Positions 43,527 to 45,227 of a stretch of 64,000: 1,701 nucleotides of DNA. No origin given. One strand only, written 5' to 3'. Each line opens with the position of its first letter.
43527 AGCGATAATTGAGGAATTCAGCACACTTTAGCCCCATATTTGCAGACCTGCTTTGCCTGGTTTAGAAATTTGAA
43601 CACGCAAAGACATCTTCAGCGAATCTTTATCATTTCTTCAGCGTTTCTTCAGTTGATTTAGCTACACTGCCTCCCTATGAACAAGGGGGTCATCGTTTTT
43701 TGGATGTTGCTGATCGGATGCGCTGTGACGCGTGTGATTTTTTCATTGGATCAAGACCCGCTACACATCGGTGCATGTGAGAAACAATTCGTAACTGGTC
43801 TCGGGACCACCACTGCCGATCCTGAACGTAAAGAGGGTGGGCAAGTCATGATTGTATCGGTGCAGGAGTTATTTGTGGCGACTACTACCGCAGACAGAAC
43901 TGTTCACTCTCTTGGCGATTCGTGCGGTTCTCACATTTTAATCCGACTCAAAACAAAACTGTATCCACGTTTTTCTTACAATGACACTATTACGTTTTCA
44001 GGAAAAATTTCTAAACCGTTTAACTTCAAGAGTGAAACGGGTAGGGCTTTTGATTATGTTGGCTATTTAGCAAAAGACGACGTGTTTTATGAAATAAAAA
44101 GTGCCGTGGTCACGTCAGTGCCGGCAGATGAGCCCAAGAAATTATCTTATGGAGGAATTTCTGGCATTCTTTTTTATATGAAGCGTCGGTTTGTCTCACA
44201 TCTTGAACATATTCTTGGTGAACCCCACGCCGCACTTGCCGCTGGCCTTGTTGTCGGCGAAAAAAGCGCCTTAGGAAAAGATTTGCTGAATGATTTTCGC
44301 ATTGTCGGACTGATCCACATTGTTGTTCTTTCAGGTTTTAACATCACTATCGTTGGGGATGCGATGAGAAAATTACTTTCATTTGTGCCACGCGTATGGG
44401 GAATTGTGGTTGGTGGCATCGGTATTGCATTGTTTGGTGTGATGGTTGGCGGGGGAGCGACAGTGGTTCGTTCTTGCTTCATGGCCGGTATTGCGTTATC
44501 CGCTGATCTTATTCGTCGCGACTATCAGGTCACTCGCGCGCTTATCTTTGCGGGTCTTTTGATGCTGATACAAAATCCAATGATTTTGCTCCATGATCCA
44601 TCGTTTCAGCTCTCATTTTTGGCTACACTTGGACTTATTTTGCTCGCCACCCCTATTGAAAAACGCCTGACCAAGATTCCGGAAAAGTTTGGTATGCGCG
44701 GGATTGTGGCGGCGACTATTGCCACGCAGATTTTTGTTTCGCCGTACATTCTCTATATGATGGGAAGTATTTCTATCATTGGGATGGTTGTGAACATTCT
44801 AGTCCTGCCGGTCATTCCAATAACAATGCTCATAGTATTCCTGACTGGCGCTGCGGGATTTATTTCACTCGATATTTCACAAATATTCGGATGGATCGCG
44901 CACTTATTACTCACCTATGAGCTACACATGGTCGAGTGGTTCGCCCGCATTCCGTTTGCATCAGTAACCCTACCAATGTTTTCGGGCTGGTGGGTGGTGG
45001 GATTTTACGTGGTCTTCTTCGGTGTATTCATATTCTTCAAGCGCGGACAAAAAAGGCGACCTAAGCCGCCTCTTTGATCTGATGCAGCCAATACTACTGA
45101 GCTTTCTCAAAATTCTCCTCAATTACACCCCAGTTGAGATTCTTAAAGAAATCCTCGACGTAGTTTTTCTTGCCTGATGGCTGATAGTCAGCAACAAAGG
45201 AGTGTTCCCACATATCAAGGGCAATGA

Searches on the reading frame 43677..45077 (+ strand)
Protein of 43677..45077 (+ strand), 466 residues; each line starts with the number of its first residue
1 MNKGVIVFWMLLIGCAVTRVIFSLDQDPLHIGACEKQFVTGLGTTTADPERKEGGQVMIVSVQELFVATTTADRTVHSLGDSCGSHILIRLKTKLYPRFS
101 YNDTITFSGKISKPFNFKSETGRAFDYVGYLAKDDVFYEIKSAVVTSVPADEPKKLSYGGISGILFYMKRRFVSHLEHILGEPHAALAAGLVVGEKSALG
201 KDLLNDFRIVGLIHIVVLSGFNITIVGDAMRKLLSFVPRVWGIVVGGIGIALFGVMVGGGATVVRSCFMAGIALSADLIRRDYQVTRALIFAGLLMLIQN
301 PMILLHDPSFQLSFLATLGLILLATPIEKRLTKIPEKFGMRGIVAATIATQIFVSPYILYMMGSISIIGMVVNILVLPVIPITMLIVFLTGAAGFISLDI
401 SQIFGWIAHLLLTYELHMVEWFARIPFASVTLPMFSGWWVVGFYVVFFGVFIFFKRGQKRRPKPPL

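Call 12: find_encoding_contigs(protein=window:43677-45077:+, flank=10000, max_places=2)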
Protein window:43677-45077:+ (466 aa): 13 contigs read that carry it; 2 places shown.
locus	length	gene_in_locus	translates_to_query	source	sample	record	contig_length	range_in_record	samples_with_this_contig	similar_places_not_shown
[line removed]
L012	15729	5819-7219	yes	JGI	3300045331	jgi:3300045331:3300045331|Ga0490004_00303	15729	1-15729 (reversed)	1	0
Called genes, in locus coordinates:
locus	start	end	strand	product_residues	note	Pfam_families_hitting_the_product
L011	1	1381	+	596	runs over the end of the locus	PF13620:CarboxypepD_reg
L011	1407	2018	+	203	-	-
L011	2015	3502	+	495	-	-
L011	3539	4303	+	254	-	PF00121:TIM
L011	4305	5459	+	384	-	PF00162:PGK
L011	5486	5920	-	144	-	PF01451:LMWPc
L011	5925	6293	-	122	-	PF11969:DcpS_C, PF01230:HIT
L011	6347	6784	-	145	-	-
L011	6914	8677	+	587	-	PF01368:DHH, PF02272:DHHA1, PF17768:RecJ_OB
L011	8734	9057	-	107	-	-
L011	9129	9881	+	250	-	PF00075:RNase_H, PF01693:Cauli_VI (faint)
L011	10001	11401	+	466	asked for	PF13567:DUF4131 (weak), PF03772:Competence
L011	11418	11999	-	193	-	PF02777:Sod_Fe_C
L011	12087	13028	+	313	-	-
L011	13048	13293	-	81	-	PF00830:Ribosomal_L28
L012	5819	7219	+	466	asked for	PF13567:DUF4131 (weak), PF03772:Competence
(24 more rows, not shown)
